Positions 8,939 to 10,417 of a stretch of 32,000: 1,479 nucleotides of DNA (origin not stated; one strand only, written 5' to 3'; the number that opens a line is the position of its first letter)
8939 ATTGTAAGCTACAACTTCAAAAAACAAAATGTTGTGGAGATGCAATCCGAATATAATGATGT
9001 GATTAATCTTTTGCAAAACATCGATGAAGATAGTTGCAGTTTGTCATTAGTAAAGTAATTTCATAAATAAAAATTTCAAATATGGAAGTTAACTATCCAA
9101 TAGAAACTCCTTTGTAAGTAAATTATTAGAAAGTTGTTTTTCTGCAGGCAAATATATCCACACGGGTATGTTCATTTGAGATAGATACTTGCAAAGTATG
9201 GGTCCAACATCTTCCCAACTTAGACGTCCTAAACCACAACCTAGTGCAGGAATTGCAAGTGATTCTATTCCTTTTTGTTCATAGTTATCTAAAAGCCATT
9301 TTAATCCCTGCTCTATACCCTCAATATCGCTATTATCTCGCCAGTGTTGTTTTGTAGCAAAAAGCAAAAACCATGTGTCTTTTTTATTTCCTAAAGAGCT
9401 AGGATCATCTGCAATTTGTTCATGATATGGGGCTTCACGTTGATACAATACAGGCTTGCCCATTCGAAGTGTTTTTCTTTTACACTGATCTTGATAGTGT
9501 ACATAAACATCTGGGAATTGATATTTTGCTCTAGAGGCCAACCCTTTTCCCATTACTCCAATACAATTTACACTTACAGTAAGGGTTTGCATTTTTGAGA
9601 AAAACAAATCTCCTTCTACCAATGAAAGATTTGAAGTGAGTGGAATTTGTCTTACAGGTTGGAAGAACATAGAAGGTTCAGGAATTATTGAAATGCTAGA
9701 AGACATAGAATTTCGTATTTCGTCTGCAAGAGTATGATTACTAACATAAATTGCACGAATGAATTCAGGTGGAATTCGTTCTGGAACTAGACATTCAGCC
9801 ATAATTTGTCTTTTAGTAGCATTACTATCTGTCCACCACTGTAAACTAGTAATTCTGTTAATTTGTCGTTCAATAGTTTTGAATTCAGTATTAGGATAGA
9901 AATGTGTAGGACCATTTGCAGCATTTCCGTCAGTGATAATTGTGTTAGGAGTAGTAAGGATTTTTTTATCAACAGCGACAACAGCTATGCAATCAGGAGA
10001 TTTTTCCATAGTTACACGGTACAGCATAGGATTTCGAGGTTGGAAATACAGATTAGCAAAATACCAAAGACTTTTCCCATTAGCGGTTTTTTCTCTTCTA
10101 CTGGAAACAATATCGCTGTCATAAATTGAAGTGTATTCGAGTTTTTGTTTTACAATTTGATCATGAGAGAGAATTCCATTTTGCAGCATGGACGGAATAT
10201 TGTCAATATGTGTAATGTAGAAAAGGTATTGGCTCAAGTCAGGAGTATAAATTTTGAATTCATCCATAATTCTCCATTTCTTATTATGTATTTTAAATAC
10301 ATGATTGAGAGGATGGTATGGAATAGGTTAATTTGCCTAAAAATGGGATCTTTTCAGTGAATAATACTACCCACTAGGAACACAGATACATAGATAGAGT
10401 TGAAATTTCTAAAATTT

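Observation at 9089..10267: DarT (DUF4433) toxin and macrodomain antidote fused in one archaeal polypeptide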

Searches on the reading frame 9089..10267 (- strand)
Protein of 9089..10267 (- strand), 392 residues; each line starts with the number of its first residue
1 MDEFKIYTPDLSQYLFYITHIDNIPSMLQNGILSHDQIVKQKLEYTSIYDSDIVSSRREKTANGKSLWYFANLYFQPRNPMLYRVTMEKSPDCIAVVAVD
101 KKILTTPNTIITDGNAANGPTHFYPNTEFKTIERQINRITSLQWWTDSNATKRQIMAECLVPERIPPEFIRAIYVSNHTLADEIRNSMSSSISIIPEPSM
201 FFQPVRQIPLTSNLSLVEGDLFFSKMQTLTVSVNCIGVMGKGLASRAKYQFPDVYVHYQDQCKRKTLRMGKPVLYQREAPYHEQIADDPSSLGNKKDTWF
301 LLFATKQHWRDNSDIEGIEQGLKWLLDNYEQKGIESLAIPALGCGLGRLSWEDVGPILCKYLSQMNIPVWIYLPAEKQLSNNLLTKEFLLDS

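Call 3: search_protein_families(library=pfam, proteins=[window:9089-10267:-], max_evalue=1)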
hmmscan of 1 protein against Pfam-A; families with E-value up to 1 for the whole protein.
window:9089-10267:- (392 aa): 2 families
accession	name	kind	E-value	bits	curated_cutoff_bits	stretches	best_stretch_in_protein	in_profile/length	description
PF14487.12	DarT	-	9.2e-50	169.6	22.5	1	16-202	1-201/201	ssDNA thymidine ADP-ribosyltransferase, DarT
PF01661.27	Macro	-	2.5e-09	37.5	22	1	305-356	65-116/118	Macro domain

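Call 4: search_protein_families(library=padloc, proteins=[window:9089-10267:-], max_evalue=1)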
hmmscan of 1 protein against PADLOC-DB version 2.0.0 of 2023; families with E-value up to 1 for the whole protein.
window:9089-10267:- (392 aa): 2 families
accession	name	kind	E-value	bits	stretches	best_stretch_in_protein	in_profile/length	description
PDLC02990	DarG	-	4.9e-47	159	1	215-380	3-151/329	-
PDLC02991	DarT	-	3.6e-37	126.1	1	13-202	10-196/196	-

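Call 5: search_protein_families(library=ncbifam, proteins=[window:9089-10267:-], max_evalue=1)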
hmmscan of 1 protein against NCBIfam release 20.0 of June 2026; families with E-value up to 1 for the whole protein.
window:9089-10267:- (392 aa): 3 families
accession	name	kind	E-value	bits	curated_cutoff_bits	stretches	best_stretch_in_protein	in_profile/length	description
NF048014.1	antitoxin_DarG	equivalog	4e-44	151.3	250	1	216-382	3-156/338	type II toxin-antitoxin system antitoxin DNA ADP-ribosyl glycohydrolase DarG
NF048013.1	toxin_DarT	equivalog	9.7e-28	97.3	150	1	15-190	1-192/204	type II toxin-antitoxin system toxin DNA ADP-ribosyl transferase DarT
NF001482.0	PRK00326.3-4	equivalog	0.19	11.4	168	1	100-158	32-92/160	division/cell wall cluster transcriptional repressor MraZ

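Call 6: search_solved_structures(query=window:9089-10267:-, max_evalue=0.01, show_alignments=4)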
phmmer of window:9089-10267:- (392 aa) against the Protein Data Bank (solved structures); distinct sequences matched with E-value up to 0.01: 10.
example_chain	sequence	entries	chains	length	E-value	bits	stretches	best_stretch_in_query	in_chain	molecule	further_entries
7omu_AAA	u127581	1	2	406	3.5e-137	460.9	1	14-392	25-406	Macro domain-containing protein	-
5m31_A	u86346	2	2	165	8.5e-22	81.1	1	214-377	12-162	Appr-1-p processing domain protein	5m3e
5m3i_A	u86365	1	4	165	2.1e-19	73.2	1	218-374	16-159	RNase III inhibitor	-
2l8r_A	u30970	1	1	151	1.1e-06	31.3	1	301-372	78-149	Uncharacterized protein C6orf130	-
2lgr_A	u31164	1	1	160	1.2e-06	31.2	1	301-372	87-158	Uncharacterized protein C6orf130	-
4j5q_A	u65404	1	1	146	1.8e-06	30.6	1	301-372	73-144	O-acetyl-ADP-ribose deacetylase 1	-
4j5r_A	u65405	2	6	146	2.3e-06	30.2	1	295-372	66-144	O-acetyl-ADP-ribose deacetylase 1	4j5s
2eee_A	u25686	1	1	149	3.4e-06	29.7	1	300-372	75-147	Uncharacterized protein C6orf130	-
7omv_AAA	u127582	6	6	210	0.00023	23.7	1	15-87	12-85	DarT domain-containing protein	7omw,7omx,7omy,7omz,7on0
8baq_A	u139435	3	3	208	0.0019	20.7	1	14-185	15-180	DarT ssDNA thymidine ADP-ribosyltransferase family protein | E. coli C7 DarT1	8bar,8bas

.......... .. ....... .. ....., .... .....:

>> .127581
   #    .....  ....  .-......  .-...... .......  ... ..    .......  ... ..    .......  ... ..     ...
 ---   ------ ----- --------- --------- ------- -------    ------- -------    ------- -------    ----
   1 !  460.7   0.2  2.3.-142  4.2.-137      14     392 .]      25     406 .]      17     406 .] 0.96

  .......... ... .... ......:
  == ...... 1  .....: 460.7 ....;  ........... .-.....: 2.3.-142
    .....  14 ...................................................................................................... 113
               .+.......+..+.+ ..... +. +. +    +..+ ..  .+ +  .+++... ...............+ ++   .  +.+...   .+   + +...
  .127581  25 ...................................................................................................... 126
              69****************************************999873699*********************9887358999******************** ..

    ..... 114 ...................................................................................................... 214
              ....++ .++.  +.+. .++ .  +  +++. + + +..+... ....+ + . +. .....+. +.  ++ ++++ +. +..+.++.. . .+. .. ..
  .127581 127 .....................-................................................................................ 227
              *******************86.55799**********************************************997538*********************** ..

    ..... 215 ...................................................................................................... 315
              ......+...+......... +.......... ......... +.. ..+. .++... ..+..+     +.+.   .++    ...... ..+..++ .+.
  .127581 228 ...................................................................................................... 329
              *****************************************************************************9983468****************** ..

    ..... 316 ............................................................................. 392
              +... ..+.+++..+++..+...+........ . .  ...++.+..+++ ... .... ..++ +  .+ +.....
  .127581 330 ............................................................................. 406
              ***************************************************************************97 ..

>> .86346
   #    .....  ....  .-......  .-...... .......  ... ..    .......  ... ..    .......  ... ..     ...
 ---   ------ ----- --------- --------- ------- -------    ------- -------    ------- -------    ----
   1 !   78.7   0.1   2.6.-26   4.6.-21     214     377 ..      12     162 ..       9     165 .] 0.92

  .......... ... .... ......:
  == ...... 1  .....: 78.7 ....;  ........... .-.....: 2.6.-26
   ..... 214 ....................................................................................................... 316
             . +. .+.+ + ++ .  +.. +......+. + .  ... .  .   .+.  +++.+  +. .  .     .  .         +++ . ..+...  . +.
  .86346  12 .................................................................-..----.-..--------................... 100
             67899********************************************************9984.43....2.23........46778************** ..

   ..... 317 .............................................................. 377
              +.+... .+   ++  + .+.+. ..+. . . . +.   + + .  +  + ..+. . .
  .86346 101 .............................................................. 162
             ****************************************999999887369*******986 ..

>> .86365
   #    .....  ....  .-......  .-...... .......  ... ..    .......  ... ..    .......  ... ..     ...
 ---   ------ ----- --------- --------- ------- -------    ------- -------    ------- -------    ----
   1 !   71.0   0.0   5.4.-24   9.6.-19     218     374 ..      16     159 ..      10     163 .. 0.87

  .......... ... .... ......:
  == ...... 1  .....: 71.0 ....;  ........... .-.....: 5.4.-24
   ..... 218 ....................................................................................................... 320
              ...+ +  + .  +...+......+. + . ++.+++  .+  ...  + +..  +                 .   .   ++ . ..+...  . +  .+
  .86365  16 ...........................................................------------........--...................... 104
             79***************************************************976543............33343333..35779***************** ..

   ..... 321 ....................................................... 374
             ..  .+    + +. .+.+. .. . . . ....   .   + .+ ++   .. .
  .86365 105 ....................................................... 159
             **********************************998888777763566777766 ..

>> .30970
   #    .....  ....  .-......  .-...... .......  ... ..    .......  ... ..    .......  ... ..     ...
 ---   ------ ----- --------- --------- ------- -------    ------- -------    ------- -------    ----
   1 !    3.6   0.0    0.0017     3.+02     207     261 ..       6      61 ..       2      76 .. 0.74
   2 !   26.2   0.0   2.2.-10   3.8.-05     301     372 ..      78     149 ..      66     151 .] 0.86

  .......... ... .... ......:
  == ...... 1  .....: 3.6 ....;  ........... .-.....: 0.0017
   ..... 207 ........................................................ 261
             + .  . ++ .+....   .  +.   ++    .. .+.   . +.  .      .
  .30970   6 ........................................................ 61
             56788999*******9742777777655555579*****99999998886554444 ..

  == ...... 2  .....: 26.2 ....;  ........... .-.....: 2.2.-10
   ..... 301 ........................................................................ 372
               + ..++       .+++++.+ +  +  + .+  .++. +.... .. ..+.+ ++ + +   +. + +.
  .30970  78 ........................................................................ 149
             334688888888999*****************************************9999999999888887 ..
